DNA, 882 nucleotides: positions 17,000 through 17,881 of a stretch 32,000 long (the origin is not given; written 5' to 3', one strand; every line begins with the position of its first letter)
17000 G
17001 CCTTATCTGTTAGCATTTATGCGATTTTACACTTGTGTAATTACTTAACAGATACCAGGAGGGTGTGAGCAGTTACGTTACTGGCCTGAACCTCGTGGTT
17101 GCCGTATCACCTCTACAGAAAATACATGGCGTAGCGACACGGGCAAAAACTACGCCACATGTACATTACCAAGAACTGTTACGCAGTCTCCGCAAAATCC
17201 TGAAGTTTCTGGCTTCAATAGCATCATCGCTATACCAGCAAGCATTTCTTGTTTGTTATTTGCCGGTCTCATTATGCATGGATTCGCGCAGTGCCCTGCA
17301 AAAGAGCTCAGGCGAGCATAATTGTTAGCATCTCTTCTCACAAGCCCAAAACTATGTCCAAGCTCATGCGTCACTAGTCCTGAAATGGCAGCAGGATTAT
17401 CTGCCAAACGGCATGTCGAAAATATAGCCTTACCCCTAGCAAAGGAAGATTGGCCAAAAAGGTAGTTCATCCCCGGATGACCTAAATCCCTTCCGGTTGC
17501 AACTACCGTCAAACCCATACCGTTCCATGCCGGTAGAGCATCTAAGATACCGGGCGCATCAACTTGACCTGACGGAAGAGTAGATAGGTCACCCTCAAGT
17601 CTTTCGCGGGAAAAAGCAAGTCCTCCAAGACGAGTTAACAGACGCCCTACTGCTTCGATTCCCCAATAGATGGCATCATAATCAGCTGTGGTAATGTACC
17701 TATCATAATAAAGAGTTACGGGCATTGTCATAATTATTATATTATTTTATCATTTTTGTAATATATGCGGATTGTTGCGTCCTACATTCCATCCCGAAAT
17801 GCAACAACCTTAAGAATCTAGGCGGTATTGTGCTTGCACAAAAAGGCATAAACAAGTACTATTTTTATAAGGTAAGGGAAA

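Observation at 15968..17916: Cargo segment Y pairs an unknown 168-aa protein with an archaemetzincin-like protease, and about 40% of it is non-coding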

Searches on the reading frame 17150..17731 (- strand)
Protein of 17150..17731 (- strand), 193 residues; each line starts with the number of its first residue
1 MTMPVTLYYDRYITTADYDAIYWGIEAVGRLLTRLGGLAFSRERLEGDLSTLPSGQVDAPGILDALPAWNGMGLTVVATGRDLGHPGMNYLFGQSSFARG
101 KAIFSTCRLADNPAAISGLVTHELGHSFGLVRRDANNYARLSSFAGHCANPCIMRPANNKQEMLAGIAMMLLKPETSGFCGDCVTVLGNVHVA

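Call 7: search_protein_families(library=pfam, proteins=[window:17150-17731:-], max_evalue=1)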
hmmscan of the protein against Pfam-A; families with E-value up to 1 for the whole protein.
window:17150-17731:- (193 aa): 5 families
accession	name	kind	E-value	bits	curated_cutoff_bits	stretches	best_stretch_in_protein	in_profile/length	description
PF13688.12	Reprolysin_5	-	0.02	15.6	27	1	115-159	140-189/196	Metallo-peptidase family M12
PF13583.11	Reprolysin_4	-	0.044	13.9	22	1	110-165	133-185/203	Metallo-peptidase family M12B Reprolysin-like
PF13582.12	Reprolysin_3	-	0.1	13.5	22.4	1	113-130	103-120/123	Metallo-peptidase family M12B Reprolysin-like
PF01421.25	Reprolysin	-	0.1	13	20.8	1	100-158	117-168/200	Reprolysin (M12B) family zinc metalloprotease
PF07998.17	Peptidase_M54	-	0.17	12.3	24.4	0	120-162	149-176/194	Peptidase family M54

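Call 11: find_homologous_proteins(query=window:17150-17731:-)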
Query window:17150-17731:- (193 aa): 7 proteins with E <= 0.001 among 248 candidates.
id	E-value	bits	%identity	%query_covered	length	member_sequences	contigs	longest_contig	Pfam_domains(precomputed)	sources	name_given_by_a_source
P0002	5.2e-126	436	100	99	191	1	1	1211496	-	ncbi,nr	ncbi:hypothetical protein IPL85_01020 [Candidatus Saccharibacteria bacterium]|nr:MAG: hypothetical p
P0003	2.8e-54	202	51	99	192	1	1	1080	-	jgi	jgi:predicted Zn-dependent protease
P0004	1.1e-52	197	50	99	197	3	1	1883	-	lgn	-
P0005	5.6e-52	194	52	99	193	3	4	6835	-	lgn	-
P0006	2.2e-50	189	49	99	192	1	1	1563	-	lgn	-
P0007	5.4e-46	175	46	96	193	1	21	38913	-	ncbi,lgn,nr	ncbi:MAG: hypothetical protein QG629_792 [Patescibacteria group bacterium]|nr:hypothetical protein [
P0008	1.6e-38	150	44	96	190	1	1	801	-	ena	-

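Call 13: find_encoding_contigs(protein=P0007, flank=8000, max_places=6)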
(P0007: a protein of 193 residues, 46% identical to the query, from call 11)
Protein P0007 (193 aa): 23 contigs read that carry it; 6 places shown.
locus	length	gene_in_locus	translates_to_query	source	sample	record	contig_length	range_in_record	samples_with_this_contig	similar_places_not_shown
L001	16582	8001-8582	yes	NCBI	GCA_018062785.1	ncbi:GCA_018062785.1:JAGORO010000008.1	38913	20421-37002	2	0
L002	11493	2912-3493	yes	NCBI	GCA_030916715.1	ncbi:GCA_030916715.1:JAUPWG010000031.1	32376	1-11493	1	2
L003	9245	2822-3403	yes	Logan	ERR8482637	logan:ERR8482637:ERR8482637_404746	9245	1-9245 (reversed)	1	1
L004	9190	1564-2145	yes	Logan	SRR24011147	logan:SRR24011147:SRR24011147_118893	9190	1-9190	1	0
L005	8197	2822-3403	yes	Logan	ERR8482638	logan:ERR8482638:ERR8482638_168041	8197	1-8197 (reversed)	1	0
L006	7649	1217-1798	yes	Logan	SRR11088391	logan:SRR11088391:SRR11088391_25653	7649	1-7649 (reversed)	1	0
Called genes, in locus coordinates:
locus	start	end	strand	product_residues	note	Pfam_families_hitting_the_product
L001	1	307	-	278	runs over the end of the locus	PF01435:Peptidase_M48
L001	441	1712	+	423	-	PF06277:EutA (faint), PF13941:MutL (weak), PF11104:PilM_2 (weak), PF14450:FtsA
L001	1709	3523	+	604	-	-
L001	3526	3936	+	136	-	PF03652:RuvX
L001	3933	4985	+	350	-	PF02618:YceG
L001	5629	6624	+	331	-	PF01476:LysM, PF23473:LysM3_LYK4_5, PF01476:LysM (weak), PF05257:CHAP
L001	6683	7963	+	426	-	PF01018:GTP1_OBG, PF01926:MMR_HSR1, PF02421:FeoB_N, PF09269:DUF1967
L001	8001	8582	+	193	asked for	-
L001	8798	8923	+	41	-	-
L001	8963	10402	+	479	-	PF00929:RNase_T, PF08411:ExoI_SH3, PF26016:ExoI_C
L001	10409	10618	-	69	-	-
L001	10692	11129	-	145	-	PF09656:PGPGW (weak)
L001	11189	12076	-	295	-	PF00924:MS_channel_2nd, PF21082:MS_channel_3rd (weak)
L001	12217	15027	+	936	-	PF00005:ABC_tran (faint), PF02463:SMC_N (faint), PF03193:RsgA_GTPase (faint), PF13191:AAA_16 (faint), PF13304:AAA_21 (faint), PF13401:AAA_22 (faint), PF17760:UvrA_inter, PF17755:UvrA_DNA-bind, +2 more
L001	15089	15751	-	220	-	PF09335:VTT_dom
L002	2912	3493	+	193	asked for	-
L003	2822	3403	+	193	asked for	-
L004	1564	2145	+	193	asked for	-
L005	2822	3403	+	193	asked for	-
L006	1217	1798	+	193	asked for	-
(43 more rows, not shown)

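Call 14: find_encoding_contigs(protein=P0005, flank=7000, max_places=4)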
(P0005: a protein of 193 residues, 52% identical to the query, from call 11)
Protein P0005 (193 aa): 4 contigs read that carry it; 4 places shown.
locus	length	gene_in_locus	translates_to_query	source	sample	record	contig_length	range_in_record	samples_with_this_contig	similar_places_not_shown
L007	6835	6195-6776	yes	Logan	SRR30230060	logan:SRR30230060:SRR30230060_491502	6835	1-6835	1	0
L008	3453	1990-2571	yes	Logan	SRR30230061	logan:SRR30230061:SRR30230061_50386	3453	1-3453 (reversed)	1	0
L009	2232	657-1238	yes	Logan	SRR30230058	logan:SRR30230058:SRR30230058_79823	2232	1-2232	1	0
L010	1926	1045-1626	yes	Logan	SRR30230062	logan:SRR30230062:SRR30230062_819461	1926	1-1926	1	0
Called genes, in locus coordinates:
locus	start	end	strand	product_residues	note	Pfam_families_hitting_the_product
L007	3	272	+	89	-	?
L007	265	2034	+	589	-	-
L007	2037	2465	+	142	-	PF03652:RuvX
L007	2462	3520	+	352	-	PF02618:YceG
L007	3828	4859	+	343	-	PF01476:LysM, PF23473:LysM3_LYK4_5 (weak), PF05257:CHAP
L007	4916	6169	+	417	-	PF01018:GTP1_OBG, PF01926:MMR_HSR1, PF02421:FeoB_N (weak), PF09269:DUF1967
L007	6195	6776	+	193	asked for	-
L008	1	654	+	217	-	?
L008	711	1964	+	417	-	PF01018:GTP1_OBG, PF01926:MMR_HSR1, PF02421:FeoB_N (weak), PF09269:DUF1967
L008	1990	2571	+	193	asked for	-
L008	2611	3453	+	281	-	?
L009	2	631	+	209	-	?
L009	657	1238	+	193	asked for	-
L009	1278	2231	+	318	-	?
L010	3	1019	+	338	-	?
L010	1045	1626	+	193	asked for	-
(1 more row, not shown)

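Call 28: search_solved_structures(query=A1, max_evalue=10, show_alignments=2)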
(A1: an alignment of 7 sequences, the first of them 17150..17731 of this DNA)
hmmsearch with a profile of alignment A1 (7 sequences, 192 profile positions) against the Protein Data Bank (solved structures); distinct sequences matched with E-value up to 10: 16.
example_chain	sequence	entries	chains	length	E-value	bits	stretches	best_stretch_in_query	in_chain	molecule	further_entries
3zvs_A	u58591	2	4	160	9.2e-11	44.8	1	52-160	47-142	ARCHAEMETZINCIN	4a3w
4axq_A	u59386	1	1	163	9.6e-11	44.7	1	51-160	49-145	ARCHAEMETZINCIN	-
2x7m_A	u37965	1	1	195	1.5e-07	34.3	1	52-130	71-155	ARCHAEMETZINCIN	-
3lmc_A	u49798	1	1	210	0.0021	20.8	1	73-130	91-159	Peptidase, zinc-dependent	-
4q1l_A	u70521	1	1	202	0.049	16.3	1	56-132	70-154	Snake venom metalloproteinase leucurolysin-A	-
3cvz_A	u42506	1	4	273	0.48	13.1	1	23-118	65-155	S-layer protein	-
4dd8_A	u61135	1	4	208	0.5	13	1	107-147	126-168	Disintegrin and metalloproteinase domain-containing protein 8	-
7acy_A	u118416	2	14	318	0.64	12.7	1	24-118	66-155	S-layer protein | Precursor of the S-layer proteins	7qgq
4j4m_A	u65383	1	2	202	0.93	12.1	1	48-133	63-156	zinc-dependent metalloproteinase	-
9clp_A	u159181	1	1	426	0.96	12.1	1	79-132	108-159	Zinc metalloproteinase-disintegrin-like ecarin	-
6v39_Y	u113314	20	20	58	1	12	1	103-130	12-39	50S ribosomal protein L30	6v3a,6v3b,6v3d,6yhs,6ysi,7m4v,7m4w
1mnc_A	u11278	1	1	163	1.5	11.5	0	113-132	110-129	NEUTROPHIL COLLAGENASE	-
1nd1_A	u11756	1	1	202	1.6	11.3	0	50-130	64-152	BaP1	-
1q3a_A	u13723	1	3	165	2.1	11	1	114-133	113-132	Stromelysin-2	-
2w12_A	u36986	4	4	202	2.1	11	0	50-131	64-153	ZINC METALLOPROTEINASE BAP1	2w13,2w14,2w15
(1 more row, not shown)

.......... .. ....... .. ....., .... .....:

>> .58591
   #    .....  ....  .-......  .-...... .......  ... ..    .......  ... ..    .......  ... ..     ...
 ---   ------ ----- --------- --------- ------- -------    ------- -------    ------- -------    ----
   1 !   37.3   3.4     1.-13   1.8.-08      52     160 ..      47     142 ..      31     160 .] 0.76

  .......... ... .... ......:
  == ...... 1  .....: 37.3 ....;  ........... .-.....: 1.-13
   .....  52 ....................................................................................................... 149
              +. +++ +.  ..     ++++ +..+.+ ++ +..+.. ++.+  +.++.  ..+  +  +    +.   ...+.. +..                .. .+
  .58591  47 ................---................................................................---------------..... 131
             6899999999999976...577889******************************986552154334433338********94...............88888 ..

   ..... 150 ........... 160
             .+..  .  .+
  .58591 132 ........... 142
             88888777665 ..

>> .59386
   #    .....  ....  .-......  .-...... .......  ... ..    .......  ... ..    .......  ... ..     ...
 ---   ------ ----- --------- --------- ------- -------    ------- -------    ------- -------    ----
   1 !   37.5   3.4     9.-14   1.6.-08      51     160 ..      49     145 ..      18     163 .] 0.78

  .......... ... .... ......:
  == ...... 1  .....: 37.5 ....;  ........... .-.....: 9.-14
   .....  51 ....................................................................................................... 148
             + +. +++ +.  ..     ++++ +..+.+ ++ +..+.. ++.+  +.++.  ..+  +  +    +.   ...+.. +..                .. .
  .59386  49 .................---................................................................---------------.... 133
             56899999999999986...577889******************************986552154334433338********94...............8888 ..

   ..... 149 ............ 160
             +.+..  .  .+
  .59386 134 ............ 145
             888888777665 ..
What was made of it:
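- On Archaemetzincin / peptidase M54: The profile hits 3zvs and 4axq at E about 1e-10 and 2x7m at 1.5e-7 (call 28).
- The family profile hits the archaemetzincin structures 3zvs and 4axq at E 1e-10 and 2x7m at 1.5e-7 (call 28).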

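Call 30: find_homologous_proteins(query=A1, max_evalue=0.01)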
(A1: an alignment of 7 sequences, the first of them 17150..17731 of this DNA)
Query A1 (7 sequences) (193 aa, profile of the alignment): 9 proteins with E <= 0.01 among 8000 candidates.
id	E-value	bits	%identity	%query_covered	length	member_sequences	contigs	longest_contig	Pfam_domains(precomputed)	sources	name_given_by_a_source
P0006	4.7e-90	318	49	99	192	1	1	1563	-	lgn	-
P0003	1.8e-89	316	51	99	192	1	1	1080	-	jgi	jgi:predicted Zn-dependent protease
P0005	1.8e-89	316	52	99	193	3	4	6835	-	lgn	-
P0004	2.4e-89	316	50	99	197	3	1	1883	-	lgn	-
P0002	3.1e-87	309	100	99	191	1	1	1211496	-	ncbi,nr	ncbi:hypothetical protein IPL85_01020 [Candidatus Saccharibacteria bacterium]|nr:MAG: hypothetical p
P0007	4.0e-85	302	46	96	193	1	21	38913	-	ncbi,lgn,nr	ncbi:MAG: hypothetical protein QG629_792 [Patescibacteria group bacterium]|nr:hypothetical protein [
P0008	2.2e-82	293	44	96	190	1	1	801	-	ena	-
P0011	4.5e-82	292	53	99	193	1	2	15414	-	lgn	-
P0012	2.4e-22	97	31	94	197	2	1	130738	-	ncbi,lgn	-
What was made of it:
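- Closest known: Archaemetzincins. Different: Only 9 sequence clusters are known (call 30).
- Only 9 clusters exist among 5.8 billion (call 30).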

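Call 31: find_encoding_contigs(protein=P0011, flank=6000, max_places=2)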
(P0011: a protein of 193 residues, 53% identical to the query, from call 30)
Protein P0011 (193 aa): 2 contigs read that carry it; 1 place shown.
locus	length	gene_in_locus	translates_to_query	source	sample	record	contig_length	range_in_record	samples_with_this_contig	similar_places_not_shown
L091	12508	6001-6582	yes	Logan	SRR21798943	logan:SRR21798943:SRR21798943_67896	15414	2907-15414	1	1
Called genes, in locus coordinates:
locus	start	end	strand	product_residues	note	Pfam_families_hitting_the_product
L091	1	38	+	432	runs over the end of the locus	PF06277:EutA (faint), PF13941:MutL (faint), PF11104:PilM_2 (weak), PF14450:FtsA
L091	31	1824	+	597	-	-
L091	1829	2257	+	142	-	PF03652:RuvX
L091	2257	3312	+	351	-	PF02618:YceG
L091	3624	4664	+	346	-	PF01476:LysM, PF23473:LysM3_LYK4_5, PF01476:LysM (weak), PF05257:CHAP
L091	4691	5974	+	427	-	PF01018:GTP1_OBG, PF01926:MMR_HSR1, PF02421:FeoB_N (weak), PF09269:DUF1967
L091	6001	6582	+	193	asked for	-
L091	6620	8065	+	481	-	PF00929:RNase_T, PF08411:ExoI_SH3, PF26016:ExoI_C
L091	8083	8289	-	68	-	-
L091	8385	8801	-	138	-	PF09656:PGPGW (weak)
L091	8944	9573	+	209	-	-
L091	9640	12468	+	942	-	PF00005:ABC_tran (faint), PF02463:SMC_N (faint), PF03193:RsgA_GTPase (faint), PF13191:AAA_16 (faint), PF13304:AAA_21 (faint), PF13555:AAA_29 (faint), PF17760:UvrA_inter, PF17755:UvrA_DNA-bind, +1 more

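Call 32: find_encoding_contigs(protein=P0012, flank=6000, max_places=2)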
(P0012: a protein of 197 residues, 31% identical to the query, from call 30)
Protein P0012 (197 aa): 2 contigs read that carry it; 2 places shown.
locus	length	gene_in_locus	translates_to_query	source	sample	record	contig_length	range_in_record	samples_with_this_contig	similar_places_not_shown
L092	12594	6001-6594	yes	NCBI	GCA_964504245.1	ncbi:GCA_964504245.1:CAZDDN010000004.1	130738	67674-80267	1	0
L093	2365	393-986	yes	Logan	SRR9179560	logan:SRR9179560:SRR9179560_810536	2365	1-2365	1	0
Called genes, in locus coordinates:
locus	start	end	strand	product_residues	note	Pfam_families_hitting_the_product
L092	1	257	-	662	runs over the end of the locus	PF01336:tRNA_anti-codon, PF00152:tRNA-synt_2, PF09391:DUF2000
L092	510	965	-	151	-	PF03449:GreA_GreB_N, PF01272:GreA_GreB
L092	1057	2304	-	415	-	PF00587:tRNA-synt_2b, PF03129:HGTP_anticodon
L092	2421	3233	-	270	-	PF02517:Rce1-like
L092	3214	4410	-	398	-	PF02163:Peptidase_M50, PF13180:PDZ_2 (faint), PF17820:PDZ_6 (weak)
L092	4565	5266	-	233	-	PF01255:Prenyltransf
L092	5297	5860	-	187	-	PF01765:RRF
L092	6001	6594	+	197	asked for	-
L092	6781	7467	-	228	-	-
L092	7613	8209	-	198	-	PF00889:EF_TS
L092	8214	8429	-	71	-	-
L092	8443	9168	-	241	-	PF00318:Ribosomal_S2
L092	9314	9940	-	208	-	-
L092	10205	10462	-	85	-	-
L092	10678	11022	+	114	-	PF01197:Ribosomal_L31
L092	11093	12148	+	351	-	PF03462:PCRF, PF00472:RF-1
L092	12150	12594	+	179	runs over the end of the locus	PF13238:AAA_18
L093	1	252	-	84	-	?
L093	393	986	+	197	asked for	-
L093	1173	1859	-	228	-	-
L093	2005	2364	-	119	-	?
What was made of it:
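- The neighbourhoods are obg-protease-exoI, or frr...tsf (calls 13, 14, 31, 32). Every protease homologue whose neighbourhood could be read is solitary among housekeeping genes (calls 13, 14, 31, 32).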

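Call 34: predict_structure(alignment_id=A1)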
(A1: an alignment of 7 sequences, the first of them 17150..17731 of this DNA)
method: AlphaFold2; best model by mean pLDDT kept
length: 193 residues; sequences in the alignment: 7
mean_pLDDT: 62.4   pTM: 0.66
mean pLDDT of the five models: 62.4, 60.9, 57.2, 55.7, 53.5
residues with pLDDT >= 90: 16; 70-90: 76; 50-70: 25; < 50: 76
segments of 3 or more residues with pLDDT < 50: 85-98, 132-160, 162-193
pLDDT, mean of each block of 10 residues (from residue 1): 86 90 86 80 86 72 65 80 52 49 75 75 68 42 31 34 44 37 42 31
secondary structure, 60 per line:
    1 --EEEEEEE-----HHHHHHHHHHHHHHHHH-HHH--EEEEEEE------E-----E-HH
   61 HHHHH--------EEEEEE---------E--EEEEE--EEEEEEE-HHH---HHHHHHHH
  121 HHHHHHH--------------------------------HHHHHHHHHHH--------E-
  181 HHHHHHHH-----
elements in order: E3-9 H15-31 E38-44 H59-65 E74-79 E92-96 E99-105 H113-127 H160-170 H181-188
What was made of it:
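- On Archaemetzincin / peptidase M54: The C-terminal half of the model has low confidence (call 34).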
